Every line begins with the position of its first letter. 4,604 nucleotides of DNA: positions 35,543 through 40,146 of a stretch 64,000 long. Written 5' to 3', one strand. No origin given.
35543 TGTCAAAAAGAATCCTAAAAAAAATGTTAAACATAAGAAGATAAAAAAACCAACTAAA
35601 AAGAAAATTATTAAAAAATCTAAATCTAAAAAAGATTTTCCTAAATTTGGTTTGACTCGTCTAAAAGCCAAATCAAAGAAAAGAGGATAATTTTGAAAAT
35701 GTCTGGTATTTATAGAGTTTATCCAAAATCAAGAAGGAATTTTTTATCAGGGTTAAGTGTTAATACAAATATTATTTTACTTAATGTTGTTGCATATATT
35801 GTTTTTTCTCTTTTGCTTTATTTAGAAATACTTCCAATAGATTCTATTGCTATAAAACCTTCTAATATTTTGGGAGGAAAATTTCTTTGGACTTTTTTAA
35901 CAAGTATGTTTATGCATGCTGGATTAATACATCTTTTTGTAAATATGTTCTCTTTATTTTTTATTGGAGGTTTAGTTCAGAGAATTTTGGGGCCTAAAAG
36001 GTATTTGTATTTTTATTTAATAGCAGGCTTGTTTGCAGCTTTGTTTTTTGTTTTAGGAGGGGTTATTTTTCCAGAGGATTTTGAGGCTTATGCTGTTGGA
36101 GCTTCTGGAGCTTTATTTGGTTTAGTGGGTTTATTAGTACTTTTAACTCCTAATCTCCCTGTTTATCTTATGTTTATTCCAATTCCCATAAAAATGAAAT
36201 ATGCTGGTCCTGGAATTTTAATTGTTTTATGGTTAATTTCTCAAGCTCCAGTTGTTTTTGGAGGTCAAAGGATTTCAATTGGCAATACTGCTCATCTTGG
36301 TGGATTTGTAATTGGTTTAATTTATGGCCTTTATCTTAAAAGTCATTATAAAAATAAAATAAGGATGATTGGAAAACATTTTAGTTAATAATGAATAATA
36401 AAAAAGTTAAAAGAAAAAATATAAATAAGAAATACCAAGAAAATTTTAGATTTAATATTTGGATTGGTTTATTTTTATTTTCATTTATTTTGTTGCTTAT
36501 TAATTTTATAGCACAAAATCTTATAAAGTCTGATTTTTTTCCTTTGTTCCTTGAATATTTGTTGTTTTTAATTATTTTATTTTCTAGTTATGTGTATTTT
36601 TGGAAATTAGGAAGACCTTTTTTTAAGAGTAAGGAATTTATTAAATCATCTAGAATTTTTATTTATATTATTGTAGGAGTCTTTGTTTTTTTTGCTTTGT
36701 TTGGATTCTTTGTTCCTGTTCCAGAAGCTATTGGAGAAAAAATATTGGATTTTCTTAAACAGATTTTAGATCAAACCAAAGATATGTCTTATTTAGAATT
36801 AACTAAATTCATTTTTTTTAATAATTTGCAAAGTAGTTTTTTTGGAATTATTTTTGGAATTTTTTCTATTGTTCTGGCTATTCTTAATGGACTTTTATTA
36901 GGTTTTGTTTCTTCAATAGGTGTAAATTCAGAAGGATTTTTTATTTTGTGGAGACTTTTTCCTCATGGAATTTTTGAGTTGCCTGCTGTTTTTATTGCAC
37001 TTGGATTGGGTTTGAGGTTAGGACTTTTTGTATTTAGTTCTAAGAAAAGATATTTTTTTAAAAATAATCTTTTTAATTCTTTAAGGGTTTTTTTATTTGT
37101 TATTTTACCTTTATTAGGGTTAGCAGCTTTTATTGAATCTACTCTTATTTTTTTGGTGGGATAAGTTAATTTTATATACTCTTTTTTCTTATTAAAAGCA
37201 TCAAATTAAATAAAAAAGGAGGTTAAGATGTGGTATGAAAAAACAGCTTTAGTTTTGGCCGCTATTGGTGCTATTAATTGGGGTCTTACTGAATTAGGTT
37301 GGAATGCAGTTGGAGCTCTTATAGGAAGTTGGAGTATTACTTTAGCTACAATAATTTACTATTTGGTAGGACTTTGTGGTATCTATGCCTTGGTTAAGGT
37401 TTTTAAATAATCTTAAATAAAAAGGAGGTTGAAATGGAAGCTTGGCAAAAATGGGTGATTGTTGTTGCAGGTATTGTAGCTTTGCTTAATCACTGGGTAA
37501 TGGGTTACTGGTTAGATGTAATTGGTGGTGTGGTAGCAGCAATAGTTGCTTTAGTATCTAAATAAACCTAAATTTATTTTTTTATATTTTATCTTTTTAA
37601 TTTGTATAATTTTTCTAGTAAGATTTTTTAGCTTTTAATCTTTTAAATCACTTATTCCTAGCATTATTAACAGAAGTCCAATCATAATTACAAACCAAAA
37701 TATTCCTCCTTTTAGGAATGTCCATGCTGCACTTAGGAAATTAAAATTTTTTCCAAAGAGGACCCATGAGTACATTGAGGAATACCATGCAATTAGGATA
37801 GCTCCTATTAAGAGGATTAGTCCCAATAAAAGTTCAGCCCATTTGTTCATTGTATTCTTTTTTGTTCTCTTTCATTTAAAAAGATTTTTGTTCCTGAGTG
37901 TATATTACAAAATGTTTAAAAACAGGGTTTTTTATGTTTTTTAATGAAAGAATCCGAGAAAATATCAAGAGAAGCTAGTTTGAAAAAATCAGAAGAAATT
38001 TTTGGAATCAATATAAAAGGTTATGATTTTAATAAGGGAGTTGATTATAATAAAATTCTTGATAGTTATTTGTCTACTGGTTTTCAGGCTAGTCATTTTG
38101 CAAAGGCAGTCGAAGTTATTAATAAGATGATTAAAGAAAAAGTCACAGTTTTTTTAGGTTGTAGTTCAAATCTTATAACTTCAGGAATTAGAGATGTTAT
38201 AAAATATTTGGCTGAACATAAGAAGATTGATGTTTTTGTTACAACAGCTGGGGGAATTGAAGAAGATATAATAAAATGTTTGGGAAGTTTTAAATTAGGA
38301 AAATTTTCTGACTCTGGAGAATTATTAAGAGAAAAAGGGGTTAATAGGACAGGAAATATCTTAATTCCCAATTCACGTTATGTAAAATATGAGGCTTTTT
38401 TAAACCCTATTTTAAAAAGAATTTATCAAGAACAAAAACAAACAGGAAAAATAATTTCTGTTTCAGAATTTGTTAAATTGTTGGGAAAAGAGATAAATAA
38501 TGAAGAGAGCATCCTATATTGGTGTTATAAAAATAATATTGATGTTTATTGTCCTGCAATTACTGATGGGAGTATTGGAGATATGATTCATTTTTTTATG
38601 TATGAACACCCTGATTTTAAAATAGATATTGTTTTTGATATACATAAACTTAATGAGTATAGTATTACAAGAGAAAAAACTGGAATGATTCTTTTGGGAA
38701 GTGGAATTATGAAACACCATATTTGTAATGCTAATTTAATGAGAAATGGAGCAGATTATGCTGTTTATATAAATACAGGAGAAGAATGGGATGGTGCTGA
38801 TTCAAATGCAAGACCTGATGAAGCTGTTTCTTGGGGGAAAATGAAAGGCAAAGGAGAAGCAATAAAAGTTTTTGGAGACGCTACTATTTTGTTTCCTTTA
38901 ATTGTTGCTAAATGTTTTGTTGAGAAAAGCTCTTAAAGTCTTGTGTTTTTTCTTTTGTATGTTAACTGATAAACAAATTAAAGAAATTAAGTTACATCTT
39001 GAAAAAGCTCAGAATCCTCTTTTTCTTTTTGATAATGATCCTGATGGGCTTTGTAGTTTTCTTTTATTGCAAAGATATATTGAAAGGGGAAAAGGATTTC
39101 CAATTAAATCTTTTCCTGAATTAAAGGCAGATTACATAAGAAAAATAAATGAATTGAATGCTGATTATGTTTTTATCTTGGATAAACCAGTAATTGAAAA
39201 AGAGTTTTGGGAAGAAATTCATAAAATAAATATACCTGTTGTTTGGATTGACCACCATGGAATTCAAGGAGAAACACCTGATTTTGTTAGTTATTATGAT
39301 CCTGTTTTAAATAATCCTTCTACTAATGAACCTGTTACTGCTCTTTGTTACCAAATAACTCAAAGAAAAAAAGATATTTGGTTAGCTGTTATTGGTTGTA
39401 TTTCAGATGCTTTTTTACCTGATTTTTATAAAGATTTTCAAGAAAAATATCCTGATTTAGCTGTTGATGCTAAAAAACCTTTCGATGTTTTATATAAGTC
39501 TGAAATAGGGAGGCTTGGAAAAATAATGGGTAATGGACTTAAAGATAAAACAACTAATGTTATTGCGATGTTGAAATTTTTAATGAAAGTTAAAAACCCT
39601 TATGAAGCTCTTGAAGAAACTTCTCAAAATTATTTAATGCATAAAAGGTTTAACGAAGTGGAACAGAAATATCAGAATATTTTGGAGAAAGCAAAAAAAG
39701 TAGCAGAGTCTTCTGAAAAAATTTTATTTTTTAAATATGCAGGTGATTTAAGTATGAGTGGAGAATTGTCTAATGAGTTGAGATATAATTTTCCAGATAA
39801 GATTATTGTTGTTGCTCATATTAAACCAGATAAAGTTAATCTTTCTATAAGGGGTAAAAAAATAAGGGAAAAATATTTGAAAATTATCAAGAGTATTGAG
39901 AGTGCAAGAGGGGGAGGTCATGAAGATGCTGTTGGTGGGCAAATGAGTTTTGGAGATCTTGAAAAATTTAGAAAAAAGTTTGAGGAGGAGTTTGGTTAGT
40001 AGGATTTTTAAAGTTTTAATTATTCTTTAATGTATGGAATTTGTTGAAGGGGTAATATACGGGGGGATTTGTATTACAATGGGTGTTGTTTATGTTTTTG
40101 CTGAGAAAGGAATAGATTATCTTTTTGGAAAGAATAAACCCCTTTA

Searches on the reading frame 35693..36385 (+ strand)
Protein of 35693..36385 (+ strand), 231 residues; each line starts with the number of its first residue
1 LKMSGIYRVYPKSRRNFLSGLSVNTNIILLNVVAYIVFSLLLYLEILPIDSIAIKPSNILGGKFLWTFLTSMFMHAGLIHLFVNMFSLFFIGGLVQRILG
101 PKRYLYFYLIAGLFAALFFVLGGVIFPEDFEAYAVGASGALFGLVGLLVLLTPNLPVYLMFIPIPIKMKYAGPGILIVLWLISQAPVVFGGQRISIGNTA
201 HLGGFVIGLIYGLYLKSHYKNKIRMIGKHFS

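Call 61: search_protein_families(library=pfam, proteins=[window:35693-36385:+], max_evalue=0.001)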
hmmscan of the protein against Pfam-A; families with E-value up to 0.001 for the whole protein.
window:35693-36385:+ (231 aa): 2 families
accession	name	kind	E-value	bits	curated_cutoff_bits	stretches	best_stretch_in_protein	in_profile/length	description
PF01694.28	Rhomboid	-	2.3e-28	99.6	22.6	1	65-215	4-140/143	Rhomboid domain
PF08551.15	DUF1751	-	1.6e-05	25.8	22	1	63-126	6-69/99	Eukaryotic integral membrane protein (DUF1751)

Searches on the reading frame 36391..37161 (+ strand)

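Call 61: search_protein_families(library=pfam, proteins=[window:36391-37161:+], max_evalue=0.001)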
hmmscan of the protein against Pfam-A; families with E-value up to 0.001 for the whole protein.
window:36391-37161:+ (257 aa): 1 family
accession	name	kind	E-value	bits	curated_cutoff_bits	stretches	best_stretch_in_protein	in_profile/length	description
PF01944.22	SpoIIM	-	1.2e-20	74.5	26.9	1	95-251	2-160/163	Stage II sporulation protein M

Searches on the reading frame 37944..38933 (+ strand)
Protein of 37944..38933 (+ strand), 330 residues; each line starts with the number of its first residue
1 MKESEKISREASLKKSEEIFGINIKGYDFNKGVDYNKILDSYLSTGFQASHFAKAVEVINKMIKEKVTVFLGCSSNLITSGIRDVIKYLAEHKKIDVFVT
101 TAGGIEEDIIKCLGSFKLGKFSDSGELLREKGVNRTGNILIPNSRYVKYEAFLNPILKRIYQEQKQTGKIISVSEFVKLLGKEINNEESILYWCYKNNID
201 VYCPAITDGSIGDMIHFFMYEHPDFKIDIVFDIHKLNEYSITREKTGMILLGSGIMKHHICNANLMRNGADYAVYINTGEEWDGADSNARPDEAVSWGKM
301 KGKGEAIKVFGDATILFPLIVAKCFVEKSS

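Call 63: search_protein_families(library=pfam, proteins=[window:37944-38933:+], max_evalue=0.001)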
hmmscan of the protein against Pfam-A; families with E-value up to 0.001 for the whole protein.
window:37944-38933:+ (330 aa): 1 family
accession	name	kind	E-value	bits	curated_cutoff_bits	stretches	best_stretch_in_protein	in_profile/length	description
PF01916.23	DS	-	1.2e-112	376.3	27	1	38-323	2-287/288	Deoxyhypusine synthase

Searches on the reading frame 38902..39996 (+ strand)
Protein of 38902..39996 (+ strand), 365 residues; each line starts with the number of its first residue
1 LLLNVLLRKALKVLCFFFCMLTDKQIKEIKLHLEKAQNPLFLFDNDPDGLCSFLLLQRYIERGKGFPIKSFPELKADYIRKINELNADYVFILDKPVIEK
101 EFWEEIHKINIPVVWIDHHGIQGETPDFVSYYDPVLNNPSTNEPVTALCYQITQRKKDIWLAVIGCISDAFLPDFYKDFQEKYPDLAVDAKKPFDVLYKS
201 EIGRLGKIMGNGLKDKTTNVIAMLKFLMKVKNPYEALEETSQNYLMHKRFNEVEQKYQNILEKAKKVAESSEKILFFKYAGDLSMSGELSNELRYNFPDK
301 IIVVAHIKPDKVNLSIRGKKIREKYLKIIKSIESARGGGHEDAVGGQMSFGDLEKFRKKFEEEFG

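Call 63: search_protein_families(library=pfam, proteins=[window:38902-39996:+], max_evalue=0.001)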
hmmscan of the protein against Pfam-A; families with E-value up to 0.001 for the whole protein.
window:38902-39996:+ (365 aa): 2 families
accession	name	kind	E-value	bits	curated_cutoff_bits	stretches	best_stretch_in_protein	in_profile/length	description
PF02272.25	DHHA1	-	2.2e-07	31.7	25.9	1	284-364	16-100/102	DHHA1 domain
PF01368.27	DHH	-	4.1e-07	30.7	28.1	1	44-155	7-109/125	DHH family, N-terminal domain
